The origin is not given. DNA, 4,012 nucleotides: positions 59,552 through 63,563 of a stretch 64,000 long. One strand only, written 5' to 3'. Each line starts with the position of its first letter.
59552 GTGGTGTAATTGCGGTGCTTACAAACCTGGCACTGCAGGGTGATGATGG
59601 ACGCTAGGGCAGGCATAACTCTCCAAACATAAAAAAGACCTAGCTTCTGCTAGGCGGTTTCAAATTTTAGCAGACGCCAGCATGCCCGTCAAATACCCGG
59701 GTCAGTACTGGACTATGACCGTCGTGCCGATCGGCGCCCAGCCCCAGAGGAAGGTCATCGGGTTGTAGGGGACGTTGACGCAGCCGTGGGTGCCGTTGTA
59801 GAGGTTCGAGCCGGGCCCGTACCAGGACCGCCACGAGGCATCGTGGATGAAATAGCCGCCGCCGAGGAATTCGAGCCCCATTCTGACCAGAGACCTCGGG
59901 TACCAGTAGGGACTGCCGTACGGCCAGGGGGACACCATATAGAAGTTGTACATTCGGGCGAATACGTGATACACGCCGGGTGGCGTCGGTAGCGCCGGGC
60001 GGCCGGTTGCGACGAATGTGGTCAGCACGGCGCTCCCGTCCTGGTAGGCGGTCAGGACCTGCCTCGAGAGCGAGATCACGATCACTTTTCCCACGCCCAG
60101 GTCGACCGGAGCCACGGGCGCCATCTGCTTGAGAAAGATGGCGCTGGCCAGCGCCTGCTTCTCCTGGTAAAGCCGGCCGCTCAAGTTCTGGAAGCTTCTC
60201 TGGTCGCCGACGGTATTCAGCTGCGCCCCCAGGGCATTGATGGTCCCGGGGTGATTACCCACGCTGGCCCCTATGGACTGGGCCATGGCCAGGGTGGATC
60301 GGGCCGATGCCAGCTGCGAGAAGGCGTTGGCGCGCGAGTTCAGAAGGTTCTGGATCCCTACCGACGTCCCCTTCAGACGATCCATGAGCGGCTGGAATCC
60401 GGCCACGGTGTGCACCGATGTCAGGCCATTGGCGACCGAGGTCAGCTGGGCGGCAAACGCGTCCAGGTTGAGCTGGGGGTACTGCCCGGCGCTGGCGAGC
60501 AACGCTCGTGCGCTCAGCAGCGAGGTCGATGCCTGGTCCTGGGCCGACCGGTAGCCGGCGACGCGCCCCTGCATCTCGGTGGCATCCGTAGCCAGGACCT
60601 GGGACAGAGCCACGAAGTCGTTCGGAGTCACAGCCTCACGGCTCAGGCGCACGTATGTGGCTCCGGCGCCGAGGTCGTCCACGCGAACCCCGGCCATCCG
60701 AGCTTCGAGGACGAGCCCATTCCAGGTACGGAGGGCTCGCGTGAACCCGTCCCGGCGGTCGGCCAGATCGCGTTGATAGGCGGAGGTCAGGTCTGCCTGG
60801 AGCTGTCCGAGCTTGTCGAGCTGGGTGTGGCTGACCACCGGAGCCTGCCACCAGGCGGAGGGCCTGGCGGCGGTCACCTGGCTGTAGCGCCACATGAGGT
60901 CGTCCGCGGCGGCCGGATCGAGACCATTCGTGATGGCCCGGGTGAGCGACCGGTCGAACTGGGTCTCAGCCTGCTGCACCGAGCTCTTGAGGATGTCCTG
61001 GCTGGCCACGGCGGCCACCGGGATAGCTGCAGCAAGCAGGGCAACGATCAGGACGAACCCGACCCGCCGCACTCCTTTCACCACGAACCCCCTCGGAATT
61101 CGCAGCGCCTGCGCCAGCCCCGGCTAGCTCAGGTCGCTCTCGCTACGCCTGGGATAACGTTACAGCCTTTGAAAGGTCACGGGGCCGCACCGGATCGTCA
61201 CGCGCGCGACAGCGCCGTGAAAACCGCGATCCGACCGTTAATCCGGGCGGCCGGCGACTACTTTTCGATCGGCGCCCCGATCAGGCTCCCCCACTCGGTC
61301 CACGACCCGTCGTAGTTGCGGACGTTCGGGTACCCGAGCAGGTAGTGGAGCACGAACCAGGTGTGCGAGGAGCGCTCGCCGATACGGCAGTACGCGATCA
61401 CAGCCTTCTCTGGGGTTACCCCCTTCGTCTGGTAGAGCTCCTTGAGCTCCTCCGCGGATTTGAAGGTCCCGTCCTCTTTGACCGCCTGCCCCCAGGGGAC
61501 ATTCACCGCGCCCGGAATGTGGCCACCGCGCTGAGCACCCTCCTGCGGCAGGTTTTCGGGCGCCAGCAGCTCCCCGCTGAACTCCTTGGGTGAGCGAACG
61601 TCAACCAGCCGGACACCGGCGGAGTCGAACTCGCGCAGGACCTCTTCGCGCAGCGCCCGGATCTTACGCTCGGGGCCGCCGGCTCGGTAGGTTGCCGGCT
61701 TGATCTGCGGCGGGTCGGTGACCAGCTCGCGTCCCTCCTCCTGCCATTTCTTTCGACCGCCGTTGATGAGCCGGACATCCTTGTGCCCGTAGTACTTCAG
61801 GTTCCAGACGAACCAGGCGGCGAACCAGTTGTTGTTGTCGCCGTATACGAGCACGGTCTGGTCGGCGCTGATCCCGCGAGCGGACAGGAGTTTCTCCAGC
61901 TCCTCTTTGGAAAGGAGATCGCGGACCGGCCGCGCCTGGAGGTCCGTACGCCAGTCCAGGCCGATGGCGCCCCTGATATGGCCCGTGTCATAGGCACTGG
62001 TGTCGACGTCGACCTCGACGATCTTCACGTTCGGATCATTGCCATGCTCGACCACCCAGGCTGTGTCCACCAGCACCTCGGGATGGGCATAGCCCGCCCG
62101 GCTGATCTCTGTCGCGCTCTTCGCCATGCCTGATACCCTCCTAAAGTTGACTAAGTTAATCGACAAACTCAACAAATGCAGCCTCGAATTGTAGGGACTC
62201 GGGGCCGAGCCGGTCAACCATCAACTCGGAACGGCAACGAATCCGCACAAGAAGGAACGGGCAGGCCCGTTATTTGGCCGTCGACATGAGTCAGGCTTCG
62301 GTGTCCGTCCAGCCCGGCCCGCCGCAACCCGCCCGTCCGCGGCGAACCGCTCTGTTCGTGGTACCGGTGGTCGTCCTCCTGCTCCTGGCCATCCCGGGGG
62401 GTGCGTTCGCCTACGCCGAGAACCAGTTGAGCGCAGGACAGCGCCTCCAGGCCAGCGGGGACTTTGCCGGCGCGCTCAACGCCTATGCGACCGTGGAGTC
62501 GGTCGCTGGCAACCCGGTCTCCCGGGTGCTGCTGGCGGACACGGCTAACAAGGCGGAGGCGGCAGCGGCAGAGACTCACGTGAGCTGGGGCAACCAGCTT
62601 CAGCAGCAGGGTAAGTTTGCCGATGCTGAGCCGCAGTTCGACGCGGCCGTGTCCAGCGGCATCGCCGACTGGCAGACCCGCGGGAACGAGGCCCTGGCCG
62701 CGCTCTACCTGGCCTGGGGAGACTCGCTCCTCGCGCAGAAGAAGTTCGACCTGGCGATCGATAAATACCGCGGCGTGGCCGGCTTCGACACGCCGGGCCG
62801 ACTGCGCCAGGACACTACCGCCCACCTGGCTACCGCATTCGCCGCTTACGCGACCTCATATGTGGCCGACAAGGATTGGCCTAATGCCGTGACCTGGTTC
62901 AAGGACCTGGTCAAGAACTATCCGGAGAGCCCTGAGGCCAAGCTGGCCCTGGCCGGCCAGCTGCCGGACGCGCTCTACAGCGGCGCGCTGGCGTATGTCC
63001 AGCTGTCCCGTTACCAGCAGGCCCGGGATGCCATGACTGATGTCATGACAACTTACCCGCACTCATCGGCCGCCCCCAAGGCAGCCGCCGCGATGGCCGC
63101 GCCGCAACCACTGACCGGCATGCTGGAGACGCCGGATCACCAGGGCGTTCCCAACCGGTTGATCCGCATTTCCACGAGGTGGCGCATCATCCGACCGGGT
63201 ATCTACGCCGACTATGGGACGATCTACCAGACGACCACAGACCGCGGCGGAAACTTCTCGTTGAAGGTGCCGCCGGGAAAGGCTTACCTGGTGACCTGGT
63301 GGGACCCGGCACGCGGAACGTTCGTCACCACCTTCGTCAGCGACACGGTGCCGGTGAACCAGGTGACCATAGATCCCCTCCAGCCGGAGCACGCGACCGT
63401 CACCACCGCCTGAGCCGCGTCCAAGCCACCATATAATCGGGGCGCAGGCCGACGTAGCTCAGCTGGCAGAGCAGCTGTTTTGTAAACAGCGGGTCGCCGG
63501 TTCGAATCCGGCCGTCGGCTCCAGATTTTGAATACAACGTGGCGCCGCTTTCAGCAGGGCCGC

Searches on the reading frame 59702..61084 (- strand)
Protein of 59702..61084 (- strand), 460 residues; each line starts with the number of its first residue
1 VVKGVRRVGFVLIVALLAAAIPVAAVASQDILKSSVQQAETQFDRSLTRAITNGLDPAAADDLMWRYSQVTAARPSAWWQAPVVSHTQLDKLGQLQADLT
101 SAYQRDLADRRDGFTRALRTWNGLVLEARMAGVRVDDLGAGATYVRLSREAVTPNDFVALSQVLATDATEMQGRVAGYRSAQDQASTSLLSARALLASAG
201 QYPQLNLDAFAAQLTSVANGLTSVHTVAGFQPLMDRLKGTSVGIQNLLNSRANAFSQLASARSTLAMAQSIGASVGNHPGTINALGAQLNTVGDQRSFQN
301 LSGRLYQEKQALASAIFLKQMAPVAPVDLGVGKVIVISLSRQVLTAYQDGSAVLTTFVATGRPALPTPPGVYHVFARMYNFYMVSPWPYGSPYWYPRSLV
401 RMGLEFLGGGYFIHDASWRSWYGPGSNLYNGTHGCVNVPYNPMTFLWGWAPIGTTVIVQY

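Call 27: search_protein_families(library=pfam, proteins=[window:59702-61084:-], max_evalue=0.00001)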
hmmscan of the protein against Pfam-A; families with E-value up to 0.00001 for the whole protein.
window:59702-61084:- (460 aa): 1 family
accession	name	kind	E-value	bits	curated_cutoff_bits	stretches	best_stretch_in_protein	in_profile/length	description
PF03734.19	YkuD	-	8.8e-21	75.5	23.4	1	333-458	2-146/146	L,D-transpeptidase catalytic domain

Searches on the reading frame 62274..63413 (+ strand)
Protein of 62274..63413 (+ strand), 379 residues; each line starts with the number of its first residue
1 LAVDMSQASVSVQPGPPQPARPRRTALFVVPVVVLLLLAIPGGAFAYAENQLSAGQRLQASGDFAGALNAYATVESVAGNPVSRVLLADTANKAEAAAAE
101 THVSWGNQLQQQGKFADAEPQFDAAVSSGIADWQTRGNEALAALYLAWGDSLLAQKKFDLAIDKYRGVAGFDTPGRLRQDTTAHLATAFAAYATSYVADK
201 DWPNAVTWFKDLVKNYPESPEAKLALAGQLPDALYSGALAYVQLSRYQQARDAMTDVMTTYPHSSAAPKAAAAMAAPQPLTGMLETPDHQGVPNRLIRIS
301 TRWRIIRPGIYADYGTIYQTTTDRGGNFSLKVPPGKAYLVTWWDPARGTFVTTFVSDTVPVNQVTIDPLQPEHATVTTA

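Call 27: search_protein_families(library=pfam, proteins=[window:62274-63413:+], max_evalue=0.00001)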
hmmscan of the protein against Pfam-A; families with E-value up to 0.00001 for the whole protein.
window:62274-63413:+ (379 aa): 4 families
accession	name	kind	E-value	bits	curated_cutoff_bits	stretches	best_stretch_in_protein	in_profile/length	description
PF07719.23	TPR_2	-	8.4e-11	41.6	27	0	99-126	1-28/34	Tetratricopeptide repeat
PF13428.12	TPR_14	-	1.3e-10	41.3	23.5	0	188-227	3-42/44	Tetratricopeptide repeat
PF13432.12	TPR_16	-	8.2e-06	26.6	32.7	0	105-169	3-58/65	Tetratricopeptide repeat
PF13174.12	TPR_6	-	9.6e-06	26.4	26.3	0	232-264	1-33/33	Tetratricopeptide repeat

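Call 54: find_encoding_contigs(protein=window:62274-63413:+, flank=10000, max_places=2)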
Protein window:62274-63413:+ (379 aa): no gene with exactly this product is on record in the collection.
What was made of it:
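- Tried and rejected: The downstream anchor protein was not on record (call 54).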
